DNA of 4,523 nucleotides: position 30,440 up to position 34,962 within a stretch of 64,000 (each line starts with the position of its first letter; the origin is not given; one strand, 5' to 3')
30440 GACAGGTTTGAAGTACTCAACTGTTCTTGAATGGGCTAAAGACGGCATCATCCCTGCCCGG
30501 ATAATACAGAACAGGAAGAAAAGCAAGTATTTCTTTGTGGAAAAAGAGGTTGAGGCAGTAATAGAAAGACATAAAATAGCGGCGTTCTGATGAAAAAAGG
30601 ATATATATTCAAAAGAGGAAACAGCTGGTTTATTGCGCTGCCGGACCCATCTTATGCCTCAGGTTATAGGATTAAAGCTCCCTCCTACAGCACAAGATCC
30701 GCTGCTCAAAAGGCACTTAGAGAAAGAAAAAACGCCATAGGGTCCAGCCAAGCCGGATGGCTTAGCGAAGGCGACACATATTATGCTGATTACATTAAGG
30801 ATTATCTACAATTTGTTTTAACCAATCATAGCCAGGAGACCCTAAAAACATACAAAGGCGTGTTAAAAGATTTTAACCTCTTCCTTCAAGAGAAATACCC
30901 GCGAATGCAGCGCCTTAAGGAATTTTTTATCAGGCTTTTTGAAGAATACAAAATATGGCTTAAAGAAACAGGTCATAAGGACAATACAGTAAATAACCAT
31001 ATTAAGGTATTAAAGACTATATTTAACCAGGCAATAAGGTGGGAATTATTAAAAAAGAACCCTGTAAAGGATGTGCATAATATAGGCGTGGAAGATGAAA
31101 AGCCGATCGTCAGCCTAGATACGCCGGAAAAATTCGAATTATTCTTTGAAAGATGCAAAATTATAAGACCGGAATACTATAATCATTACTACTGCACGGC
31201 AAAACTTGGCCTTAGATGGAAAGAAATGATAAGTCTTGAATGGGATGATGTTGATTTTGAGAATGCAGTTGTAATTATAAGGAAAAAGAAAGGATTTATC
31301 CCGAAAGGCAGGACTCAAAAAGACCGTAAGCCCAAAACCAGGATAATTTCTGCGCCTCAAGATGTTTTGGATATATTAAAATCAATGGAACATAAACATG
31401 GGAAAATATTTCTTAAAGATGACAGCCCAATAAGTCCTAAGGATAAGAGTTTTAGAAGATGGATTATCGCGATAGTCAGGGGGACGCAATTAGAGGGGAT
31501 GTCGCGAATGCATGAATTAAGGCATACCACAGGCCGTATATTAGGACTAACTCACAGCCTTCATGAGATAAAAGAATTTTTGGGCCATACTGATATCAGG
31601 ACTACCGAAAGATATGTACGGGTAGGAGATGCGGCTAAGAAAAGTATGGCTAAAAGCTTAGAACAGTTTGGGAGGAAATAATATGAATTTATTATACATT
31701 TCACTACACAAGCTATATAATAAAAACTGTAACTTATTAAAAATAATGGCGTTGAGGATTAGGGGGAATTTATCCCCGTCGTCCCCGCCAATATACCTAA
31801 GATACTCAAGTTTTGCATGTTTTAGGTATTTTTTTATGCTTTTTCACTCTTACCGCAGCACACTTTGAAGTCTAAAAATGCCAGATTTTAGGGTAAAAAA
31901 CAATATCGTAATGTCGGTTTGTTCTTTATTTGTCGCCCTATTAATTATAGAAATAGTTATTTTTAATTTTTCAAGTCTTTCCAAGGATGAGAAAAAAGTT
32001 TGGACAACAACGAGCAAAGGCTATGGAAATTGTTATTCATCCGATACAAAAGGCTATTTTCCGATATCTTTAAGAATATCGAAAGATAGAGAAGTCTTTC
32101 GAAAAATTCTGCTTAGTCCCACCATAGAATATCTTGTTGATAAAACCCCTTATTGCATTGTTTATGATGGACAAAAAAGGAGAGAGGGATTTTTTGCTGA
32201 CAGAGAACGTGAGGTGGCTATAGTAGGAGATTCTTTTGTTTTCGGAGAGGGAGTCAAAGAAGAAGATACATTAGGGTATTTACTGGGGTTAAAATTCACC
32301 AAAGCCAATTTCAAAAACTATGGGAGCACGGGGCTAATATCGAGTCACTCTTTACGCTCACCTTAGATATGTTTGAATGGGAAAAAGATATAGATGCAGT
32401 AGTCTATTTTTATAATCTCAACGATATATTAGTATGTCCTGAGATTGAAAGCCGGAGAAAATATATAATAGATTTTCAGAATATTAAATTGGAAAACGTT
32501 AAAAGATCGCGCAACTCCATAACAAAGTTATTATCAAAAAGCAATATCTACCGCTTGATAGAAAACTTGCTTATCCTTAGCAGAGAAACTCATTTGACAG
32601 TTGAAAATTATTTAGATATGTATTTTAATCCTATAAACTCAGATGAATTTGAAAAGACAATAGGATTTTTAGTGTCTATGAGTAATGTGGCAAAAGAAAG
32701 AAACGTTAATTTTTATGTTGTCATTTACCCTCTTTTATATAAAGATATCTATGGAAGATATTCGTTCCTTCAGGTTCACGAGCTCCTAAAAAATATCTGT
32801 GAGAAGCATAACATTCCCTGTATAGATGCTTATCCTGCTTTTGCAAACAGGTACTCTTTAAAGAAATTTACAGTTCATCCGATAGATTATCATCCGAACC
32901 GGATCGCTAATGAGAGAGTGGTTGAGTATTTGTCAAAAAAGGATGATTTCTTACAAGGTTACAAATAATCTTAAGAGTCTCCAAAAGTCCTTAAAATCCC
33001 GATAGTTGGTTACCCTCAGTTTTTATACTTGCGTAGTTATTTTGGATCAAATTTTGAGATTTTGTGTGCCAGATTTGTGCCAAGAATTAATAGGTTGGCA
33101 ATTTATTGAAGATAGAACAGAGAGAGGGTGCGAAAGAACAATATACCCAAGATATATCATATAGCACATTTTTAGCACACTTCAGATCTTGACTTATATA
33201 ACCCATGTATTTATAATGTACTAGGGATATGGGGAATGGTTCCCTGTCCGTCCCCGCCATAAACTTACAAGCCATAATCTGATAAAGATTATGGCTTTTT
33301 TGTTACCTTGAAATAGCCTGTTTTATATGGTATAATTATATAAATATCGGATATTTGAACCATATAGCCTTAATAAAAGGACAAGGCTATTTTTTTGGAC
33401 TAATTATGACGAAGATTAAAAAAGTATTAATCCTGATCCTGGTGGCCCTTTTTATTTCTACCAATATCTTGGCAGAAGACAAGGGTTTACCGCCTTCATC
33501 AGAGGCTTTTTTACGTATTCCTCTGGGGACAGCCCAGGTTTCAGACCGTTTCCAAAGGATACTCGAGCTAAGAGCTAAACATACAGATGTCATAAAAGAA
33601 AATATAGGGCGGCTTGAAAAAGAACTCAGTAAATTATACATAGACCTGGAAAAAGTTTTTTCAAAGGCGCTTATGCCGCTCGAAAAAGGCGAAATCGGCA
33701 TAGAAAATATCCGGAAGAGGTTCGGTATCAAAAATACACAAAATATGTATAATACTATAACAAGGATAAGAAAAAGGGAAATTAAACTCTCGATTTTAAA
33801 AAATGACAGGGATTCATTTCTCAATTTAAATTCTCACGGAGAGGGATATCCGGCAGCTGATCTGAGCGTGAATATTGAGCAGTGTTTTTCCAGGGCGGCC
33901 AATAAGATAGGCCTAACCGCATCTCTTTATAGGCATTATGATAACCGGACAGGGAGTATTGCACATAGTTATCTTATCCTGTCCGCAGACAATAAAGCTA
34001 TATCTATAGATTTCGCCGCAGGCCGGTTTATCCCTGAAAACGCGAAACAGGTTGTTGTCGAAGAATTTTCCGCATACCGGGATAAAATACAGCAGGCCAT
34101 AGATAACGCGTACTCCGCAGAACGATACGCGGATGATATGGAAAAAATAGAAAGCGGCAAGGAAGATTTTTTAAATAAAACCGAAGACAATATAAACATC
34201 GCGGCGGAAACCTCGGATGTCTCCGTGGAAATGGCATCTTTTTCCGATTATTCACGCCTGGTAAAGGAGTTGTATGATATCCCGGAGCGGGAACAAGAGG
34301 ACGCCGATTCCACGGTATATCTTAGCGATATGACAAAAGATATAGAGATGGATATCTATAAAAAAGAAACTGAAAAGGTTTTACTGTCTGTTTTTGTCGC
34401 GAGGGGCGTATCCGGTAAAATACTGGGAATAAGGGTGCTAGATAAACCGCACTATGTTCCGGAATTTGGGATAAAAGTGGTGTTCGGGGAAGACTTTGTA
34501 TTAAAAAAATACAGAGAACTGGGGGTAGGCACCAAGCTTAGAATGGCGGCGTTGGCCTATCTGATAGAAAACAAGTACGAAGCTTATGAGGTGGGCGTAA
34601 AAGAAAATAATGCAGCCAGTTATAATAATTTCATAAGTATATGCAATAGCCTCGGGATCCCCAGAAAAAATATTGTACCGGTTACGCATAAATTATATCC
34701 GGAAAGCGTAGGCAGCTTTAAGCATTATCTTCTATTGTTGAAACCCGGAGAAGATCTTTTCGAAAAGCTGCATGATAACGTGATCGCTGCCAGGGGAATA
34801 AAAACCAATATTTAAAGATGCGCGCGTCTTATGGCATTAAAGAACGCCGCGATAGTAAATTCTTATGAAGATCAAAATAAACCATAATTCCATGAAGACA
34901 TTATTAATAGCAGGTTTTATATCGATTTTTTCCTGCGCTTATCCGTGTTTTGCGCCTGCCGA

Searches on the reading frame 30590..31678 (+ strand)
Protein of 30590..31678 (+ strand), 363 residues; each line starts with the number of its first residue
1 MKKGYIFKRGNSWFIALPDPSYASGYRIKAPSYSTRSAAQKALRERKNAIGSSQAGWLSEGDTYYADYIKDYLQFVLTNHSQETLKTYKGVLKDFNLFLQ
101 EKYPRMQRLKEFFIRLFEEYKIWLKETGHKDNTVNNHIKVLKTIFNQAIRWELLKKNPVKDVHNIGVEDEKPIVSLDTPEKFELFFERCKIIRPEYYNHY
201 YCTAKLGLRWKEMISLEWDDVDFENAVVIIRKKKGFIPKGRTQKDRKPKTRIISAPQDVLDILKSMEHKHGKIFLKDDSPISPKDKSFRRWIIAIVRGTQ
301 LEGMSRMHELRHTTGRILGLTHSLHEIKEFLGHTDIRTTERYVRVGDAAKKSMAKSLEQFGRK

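Call 12: search_protein_families(library=pfam, proteins=[window:30590-31678:+], max_evalue=0.01)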
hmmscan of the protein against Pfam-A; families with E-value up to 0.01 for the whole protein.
window:30590-31678:+ (363 aa): 5 families
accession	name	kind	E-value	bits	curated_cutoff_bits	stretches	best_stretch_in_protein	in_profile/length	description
PF00589.27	Phage_integrase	-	9e-16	58.6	27.1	1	206-345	34-168/172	Phage integrase family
PF13102.12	Phage_int_SAM_5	-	1.2e-13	51.6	22.3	1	67-160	4-94/98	Phage integrase SAM-like domain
PF02899.23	Phage_int_SAM_1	-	0.00039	21.1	22.3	1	70-150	2-81/83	Phage integrase, N-terminal SAM-like domain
PF24624.1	Int_N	-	0.00068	20.7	27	1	114-164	47-98/100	Phage integrase, N-terminal domain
PF13495.12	Phage_int_SAM_4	-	0.0049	17.7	27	0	78-149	12-79/85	Phage integrase, N-terminal SAM-like domain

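Call 94: search_protein_families(library=phrogs, proteins=[window:30590-31678:+], max_evalue=0.001)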
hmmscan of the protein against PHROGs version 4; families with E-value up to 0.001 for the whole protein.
window:30590-31678:+ (363 aa): 3 families
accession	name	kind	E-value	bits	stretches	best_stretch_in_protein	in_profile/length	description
phrog_1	-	integration and excision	6.1e-39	135.8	1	9-359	120-449/611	integrase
phrog_216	-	integration and excision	2.9e-22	80.2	1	133-359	14-238/301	integrase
phrog_7685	-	integration and excision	0.00021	21.9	1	228-359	103-237/240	integrase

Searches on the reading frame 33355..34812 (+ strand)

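Call 12: search_protein_families(library=pfam, proteins=[window:33355-34812:+], max_evalue=0.01)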
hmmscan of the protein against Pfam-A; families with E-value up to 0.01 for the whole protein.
window:33355-34812:+ (486 aa): 3 families
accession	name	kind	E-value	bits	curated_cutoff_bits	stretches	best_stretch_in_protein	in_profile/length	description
PF16431.10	DUF5028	-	0.0021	18.7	29.9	1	270-361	14-102/166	Domain of unknown function (DUF5028)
PF00583.31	Acetyltransf_1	-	0.0068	17.1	20.7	0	381-423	66-108/116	Acetyltransferase (GNAT) family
PF13673.13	Acetyltransf_10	-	0.0081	16.6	23.6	0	381-421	58-98/128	Acetyltransferase (GNAT) domain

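Call 93: search_protein_families(library=padloc, proteins=[window:33355-34812:+], max_evalue=0.01)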
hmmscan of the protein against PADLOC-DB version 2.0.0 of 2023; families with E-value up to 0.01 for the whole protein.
window:33355-34812:+ (486 aa): 1 family
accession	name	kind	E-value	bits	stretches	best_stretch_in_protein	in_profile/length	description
PDLC01558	Cas10a|Cas10f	-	0.00017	18.7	1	246-342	102-193/585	CAS-III-A; effector_LS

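Call 94: search_protein_families(library=phrogs, proteins=[window:33355-34812:+], max_evalue=0.001)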
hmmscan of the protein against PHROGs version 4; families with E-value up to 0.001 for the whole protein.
window:33355-34812:+ (486 aa): 0 families
